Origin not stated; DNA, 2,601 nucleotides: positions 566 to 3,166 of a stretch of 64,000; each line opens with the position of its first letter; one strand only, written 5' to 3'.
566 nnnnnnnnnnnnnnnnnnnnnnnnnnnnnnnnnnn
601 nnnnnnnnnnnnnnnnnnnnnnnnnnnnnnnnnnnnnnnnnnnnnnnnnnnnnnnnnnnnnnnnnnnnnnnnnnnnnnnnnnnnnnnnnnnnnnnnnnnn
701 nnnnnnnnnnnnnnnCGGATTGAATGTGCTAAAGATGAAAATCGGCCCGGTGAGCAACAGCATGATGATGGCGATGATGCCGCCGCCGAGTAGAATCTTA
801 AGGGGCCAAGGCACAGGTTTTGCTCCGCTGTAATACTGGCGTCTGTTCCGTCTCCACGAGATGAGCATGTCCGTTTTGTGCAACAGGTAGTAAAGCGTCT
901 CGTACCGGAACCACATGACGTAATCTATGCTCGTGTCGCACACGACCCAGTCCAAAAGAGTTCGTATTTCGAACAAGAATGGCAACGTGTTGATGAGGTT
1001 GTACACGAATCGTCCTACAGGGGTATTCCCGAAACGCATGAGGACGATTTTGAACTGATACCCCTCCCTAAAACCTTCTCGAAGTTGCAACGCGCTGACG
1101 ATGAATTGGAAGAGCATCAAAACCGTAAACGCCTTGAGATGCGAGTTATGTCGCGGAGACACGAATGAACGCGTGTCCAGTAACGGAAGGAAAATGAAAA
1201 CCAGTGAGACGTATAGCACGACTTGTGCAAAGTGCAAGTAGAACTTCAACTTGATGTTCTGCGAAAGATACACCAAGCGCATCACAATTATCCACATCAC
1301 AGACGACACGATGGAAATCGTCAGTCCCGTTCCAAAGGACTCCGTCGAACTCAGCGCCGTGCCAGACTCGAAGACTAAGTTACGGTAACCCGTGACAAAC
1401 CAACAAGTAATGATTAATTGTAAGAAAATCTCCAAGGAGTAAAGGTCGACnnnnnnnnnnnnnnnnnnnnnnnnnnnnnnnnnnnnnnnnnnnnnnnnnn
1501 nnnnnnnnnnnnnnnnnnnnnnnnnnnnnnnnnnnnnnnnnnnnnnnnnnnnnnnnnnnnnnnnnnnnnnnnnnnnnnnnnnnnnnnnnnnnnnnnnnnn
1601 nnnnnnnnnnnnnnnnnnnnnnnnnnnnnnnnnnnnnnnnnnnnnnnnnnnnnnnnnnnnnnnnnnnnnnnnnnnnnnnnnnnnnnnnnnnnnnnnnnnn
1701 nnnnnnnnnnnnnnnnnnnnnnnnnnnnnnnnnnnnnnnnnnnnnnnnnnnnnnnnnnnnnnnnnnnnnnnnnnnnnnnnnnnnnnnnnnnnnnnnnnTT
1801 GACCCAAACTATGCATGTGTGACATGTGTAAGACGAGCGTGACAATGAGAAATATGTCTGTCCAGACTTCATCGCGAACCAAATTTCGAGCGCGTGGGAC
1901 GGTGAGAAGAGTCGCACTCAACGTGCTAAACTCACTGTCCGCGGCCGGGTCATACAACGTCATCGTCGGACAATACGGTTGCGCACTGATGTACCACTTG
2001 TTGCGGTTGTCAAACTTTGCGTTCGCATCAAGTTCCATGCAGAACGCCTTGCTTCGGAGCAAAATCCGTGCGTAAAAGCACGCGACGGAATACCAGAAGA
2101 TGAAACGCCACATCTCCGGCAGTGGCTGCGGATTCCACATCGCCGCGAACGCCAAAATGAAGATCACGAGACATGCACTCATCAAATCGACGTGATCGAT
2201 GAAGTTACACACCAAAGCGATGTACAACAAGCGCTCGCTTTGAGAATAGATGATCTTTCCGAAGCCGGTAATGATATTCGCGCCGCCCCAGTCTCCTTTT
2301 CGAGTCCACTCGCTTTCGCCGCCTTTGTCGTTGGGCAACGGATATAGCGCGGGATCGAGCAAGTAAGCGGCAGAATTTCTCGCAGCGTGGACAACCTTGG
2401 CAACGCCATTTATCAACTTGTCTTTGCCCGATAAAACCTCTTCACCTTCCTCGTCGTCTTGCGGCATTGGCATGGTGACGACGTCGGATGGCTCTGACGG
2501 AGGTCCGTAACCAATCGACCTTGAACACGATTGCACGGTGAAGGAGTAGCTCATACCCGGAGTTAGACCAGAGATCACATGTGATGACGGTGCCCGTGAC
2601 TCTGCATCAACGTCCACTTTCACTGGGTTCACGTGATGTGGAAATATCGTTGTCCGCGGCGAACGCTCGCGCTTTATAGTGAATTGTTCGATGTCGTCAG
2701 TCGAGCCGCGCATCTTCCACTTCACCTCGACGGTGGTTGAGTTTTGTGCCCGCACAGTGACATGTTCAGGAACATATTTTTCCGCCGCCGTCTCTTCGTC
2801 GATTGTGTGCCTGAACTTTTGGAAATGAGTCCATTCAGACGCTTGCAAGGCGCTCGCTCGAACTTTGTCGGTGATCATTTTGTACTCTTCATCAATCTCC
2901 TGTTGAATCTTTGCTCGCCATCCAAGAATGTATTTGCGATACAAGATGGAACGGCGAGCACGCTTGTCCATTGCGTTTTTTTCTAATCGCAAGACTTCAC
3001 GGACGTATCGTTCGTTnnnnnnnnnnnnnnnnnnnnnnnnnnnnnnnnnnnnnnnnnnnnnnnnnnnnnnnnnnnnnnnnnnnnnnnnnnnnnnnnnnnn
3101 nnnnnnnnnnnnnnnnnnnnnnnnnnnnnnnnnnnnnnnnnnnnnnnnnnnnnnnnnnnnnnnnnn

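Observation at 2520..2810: Fibronectin type III-like module inserted inside the Piezo homolog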

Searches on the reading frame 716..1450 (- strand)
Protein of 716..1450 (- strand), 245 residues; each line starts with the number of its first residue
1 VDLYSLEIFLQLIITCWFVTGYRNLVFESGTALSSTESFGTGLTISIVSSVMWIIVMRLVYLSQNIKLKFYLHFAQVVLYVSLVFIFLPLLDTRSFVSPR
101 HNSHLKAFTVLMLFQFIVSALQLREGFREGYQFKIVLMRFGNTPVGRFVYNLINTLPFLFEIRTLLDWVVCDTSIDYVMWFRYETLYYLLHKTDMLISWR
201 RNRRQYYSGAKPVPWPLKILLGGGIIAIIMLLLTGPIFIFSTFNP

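Call 67: find_homologous_proteins(query=A4, max_evalue=0.00001)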
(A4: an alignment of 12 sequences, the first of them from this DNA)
Query A4 (12 sequences) (245 aa, profile of the alignment): 9 proteins with E <= 0.00001 among 6761 candidates.
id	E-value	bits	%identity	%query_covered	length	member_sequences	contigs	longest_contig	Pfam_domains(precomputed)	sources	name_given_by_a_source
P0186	8.7e-45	171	32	53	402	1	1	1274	PF12166.15,PF24874.2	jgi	jgi:hypothetical protein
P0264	2.0e-41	160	29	73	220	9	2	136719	PF24874.2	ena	-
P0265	4.4e-34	136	34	59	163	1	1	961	PF24874.2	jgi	jgi:hypothetical protein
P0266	6.2e-28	116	100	51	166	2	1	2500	PF24874.2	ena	-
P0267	4.7e-23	100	35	37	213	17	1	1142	PF24874.2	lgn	-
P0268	7.1e-23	99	30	60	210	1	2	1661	PF24874.2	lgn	-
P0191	2.0e-20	91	29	34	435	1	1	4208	PF12166.15,PF24874.2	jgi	jgi:hypothetical protein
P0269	5.6e-20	90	34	34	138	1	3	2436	PF24874.2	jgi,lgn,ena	jgi:hypothetical protein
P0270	9.5e-17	79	92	29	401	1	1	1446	PF12166.15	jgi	jgi:hypothetical protein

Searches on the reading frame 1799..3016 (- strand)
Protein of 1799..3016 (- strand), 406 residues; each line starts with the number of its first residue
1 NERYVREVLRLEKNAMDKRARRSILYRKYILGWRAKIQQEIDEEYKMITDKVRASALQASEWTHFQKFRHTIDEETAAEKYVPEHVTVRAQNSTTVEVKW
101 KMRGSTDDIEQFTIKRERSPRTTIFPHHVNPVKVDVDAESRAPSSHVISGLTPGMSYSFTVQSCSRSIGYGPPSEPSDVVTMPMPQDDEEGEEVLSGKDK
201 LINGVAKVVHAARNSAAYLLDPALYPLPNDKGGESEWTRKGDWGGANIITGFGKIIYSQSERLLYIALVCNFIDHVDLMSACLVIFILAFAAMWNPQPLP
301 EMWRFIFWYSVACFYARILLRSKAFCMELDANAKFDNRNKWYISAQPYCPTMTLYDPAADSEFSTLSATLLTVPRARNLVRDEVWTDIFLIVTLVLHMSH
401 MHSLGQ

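Call 40: find_homologous_proteins(query=A2, max_evalue=0.001)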
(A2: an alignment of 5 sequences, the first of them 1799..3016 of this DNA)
Query A2 (5 sequences) (406 aa, profile of the alignment): 6 proteins with E <= 0.001 among 8000 candidates.
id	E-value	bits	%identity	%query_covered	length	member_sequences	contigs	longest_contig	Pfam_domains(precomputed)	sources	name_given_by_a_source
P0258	2.7e-110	388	97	75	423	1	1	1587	PF23188.2,PF00041.28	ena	-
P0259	2.6e-11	61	70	20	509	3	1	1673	PF24874.2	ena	-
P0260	1.2e-9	56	35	12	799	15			PF07679.23,PF25300.1,PF13895.13,PF25059.2,PF17736.8,PF07686.24,PF13927.13,PF22971.3,PF00047.32,PF00041.28,PF16656.12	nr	nr:Down syndrome cell adhesion molecule-like protein Dscam2 isoform X1 [Rhipicephalus microplus]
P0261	1.2e-6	46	35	12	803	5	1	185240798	PF07679.23,PF25300.1,PF13895.13,PF25059.2,PF07686.24,PF13927.13,PF22971.3,PF00047.32,PF00041.28,PF16656.12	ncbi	ncbi:cell adhesion molecule Dscam1-like isoform X1 [Amblyomma americanum]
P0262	4.6e-6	44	50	9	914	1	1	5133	PF13582.13,PF25059.2,PF13688.13,PF13574.13,PF00041.28,PF13583.12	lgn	-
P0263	4.4e-5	41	31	10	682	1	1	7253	PF21605.4,PF01108.24,PF25059.2,PF24489.2,PF25814.2,PF00041.28,PF16656.12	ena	-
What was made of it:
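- Tried and rejected: One used the beam-FN3-THU8 alignment A2 (call 40) and the other the THU9-anchor alignment A4 (call 67).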

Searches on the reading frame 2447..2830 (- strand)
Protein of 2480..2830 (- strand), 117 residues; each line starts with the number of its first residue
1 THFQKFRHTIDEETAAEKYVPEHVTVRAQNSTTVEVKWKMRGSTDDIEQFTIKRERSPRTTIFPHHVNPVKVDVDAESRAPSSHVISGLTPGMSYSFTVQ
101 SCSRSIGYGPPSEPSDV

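Call 5: search_protein_families(library=pfam, proteins=[window:2480-2830:-], max_evalue=10)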
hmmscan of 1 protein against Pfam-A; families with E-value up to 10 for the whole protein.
window:2480-2830:- (117 aa): 6 families
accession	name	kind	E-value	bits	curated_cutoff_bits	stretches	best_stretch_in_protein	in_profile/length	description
PF00041.27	fn3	-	1.6e-11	44.7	25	1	21-116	3-82/84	Fibronectin type III domain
PF16656.11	Pur_ac_phosph_N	-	7.7e-05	23.6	30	1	21-102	1-81/93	Purple acid Phosphatase, N-terminal domain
PF25300.1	Fn3_Dep-1_3rd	-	0.0032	17.7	26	1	23-100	2-70/85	Dep-1 third Fn3-like domain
PF13473.12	Cupredoxin_1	-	0.056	13.9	27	1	13-65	26-73/104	Cupredoxin-like domain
PF21633.3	MOV-10_Ig-like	-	0.16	12.5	27.4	0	21-71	33-87/126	Helicase MOV-10, Ig-like domain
PF24058.1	DUF7359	-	0.17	12.1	27.5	1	25-102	28-108/123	Domain of unknown function (DUF7359)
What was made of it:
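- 2468..2767 (-): FN3 domain, ORF residues 1445-1544 (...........SDVVTMP), with seven predicted strands. PF00041 scores 44.7 bits against a cut-off of 25 (call 5).
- Checked: Translating window:2480-2830 on the minus strand gives PF00041 fn3 at 44.7 bits, E=1.6e-11, against a gathering cut-off of 25 (call 5).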

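Call 50: search_solved_structures(query=A3, max_evalue=1, show_alignments=1)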
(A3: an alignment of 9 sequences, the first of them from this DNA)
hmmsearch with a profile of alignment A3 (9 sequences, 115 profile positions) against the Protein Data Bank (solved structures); distinct sequences matched with E-value up to 1: 183 (the best 60 are shown).
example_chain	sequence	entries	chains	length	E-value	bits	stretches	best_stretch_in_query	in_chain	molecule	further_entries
6x3a_A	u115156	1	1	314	1e-07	35.1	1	8-104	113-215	Receptor-type tyrosine-protein phosphatase delta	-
8q6t_I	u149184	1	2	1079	1.8e-07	34.3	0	72-102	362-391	Titin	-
7zcb_B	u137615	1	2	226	2.1e-07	34.1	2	8-110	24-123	Pikachurin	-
4yfe_A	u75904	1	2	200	4.1e-07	33.1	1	7-111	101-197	Receptor-type tyrosine-protein phosphatase delta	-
5e53_A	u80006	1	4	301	1.2e-06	31.7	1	6-106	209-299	Contactin-1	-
4yh7_A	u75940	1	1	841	2e-06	30.9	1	7-106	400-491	Receptor-type tyrosine-protein phosphatase delta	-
5e7l_A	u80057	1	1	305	3.8e-06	30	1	8-105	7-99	Contactin-2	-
6gvl_A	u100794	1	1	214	8.3e-06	28.9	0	67-98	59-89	Integrin beta-4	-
6gvk_A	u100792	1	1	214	9.1e-06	28.8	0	67-98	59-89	Integrin beta-4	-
6tpw_A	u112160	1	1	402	1e-05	28.6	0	69-101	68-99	Receptor-type tyrosine-protein phosphatase F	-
6mfa_A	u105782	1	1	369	3e-05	27.1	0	68-88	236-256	Fibronectin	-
8oq9_A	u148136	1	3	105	9.8e-05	25.5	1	15-108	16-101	Titin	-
7y8s_A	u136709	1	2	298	0.00011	25.3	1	66-103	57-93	Dscam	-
5fm5_M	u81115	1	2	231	0.00011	25.3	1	70-107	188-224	MYOMESIN-1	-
4lxo_A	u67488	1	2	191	0.00013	25.1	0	69-98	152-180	Fibronectin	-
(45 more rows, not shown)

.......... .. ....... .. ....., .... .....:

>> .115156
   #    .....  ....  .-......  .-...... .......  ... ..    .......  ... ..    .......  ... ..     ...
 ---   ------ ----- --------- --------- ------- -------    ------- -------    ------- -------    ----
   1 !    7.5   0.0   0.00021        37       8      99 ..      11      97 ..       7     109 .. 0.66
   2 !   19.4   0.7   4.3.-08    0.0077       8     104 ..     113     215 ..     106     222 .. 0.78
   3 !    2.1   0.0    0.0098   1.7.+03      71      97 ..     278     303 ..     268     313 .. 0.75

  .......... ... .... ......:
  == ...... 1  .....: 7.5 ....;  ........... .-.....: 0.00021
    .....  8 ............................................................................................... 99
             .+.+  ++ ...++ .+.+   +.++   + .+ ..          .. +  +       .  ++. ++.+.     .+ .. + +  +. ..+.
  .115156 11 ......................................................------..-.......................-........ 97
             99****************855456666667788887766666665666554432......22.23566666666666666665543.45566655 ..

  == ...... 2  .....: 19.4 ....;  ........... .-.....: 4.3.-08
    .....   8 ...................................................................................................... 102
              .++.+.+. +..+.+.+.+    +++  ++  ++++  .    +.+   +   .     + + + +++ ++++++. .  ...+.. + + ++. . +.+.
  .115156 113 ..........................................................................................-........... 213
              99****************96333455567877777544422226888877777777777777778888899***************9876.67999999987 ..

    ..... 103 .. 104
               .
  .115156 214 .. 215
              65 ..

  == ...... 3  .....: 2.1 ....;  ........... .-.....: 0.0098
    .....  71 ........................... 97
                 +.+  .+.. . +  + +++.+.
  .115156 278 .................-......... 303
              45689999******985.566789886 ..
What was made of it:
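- These include intracellular ones: titin, myomesin and the integrin beta4 tail (call 50). The closest PDB sequence matches include receptor ectodomains such as PTPRD, contactins and pikachurin (call 50).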

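Call 55: predict_structure(alignment_id=A3)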
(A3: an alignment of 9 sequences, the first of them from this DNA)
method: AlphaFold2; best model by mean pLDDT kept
length: 115 residues; sequences in the alignment: 9
mean_pLDDT: 83.8   pTM: 0.77
mean pLDDT of the five models: 83.8, 83.0, 82.9, 81.5, 81.3
residues with pLDDT >= 90: 56; 70-90: 37; 50-70: 20; < 50: 2
segments of 3 or more residues with pLDDT < 50: none
pLDDT, mean of each block of 10 residues (from residue 1): 77 94 86 86 77 77 75 92 92 87 92 56
secondary structure, 60 per line:
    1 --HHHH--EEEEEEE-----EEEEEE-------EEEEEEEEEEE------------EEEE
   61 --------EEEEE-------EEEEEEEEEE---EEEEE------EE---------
elements in order: H3-6 E9-15 E21-26 E34-44 E57-60 E69-73 E81-90 E94-98
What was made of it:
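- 2468..2767 (-): AF2 gives pLDDT 83.8 (call 55).
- On Fibronectin type III domain (Pfam PF00041): The AF2 model has pLDDT 83.8 and strands at 9-15, 21-26, 34-44, 57-60, 69-73, 81-90 and 94-98 (call 55).
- Checked: The AlphaFold2 model of the isolated domain has pLDDT 83.8, pTM 0.77 and seven strands (call 55).
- The isolated-domain AF2 model has pLDDT 83.8 and 7 strands (call 55).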

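Call 58: fold_search(model_id=the predicted structure, library=pdb)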
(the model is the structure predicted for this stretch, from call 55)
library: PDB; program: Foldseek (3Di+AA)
matches with E <= 10: 1944; with E <= 0.001: 463
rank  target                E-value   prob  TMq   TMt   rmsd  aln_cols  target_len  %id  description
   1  8oq9_B                2.1e-07  1.00  0.64  0.71   5.4       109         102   26  Crystal structure of the titin domain Fn3-56 (released 2023-08-23)
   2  8oq9_A                2.1e-07  1.00  0.61  0.68   5.5       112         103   26  Crystal structure of the titin domain Fn3-56 (released 2023-08-23)
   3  8fn9_H                3.4e-07  1.00  0.62  0.70   4.2       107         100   20  Crystal structure of the C-terminal Fg domain of TNR with the single FN domain of PTPRZ (released 2023-07-12)
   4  8oq9_C                4.4e-07  1.00  0.63  0.71   5.4       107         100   25  Crystal structure of the titin domain Fn3-56 (released 2023-08-23)
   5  8orl_B                6.1e-07  1.00  0.63  0.70   5.4       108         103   25  Crystal structure of the S23226G missense variant of titin domain Fn3-56 (released 2023-08-23)
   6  8fn9_F                6.1e-07  1.00  0.62  0.69   3.8       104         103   23  Crystal structure of the C-terminal Fg domain of TNR with the single FN domain of PTPRZ (released 2023-07-12)
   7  8orl_A                1.0e-06  1.00  0.65  0.71   3.7       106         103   24  Crystal structure of the S23226G missense variant of titin domain Fn3-56 (released 2023-08-23)
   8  6x39                  1.0e-06  1.00  0.66  0.75   3.3       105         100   31  Crystal structure of the FN5 domain of Mouse Lar (released 2021-05-26)
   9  8orl_C                1.2e-06  1.00  0.60  0.68   5.5       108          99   24  Crystal structure of the S23226G missense variant of titin domain Fn3-56 (released 2023-08-23)
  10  6pol_E                1.4e-06  1.00  0.69  0.78   2.7       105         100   21  Crystal structure of the human NELL1 EGF1-3-Robo3 FN1 complex (released 2020-05-06)
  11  4lsd_C                1.4e-06  1.00  0.68  0.81   2.5       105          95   22  Myokine structure (released 2013-10-16)
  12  8fn9_D                1.5e-06  1.00  0.56  0.63   4.8       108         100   21  Crystal structure of the C-terminal Fg domain of TNR with the single FN domain of PTPRZ (released 2023-07-12)
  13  8fn8_B                1.9e-06  1.00  0.69  0.78   3.1       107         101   23  Crystal structure of the C-terminal Fg domain of TNC with the single FN domain of PTPRZ (released 2023-07-12)
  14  6pol_C                2.2e-06  1.00  0.67  0.75   2.8       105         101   21  Crystal structure of the human NELL1 EGF1-3-Robo3 FN1 complex (released 2020-05-06)
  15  6x38                  3.8e-06  1.00  0.66  0.81   2.8       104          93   24  Crystal structure of the FN5 domain of Drosophila Lar (released 2021-05-26)
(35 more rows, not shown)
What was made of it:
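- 2468..2767 (-): Foldseek top hits are all FN3 domains (call 58).
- On Fibronectin type III domain (Pfam PF00041): Foldseek PDB hits are all FN3, with probability 1.00 and target-normalised TM-score up to 0.81 (call 58).
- Closest known: Intracellular FN3 domains. Same: They are among the best sequence and fold matches (calls 50, 58).
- Foldseek returns FN3 hits at probability 1.00 (call 58). Intracellular FN3s (titin, myomesin, integrin beta4 tail) match equally well (calls 50, 58).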
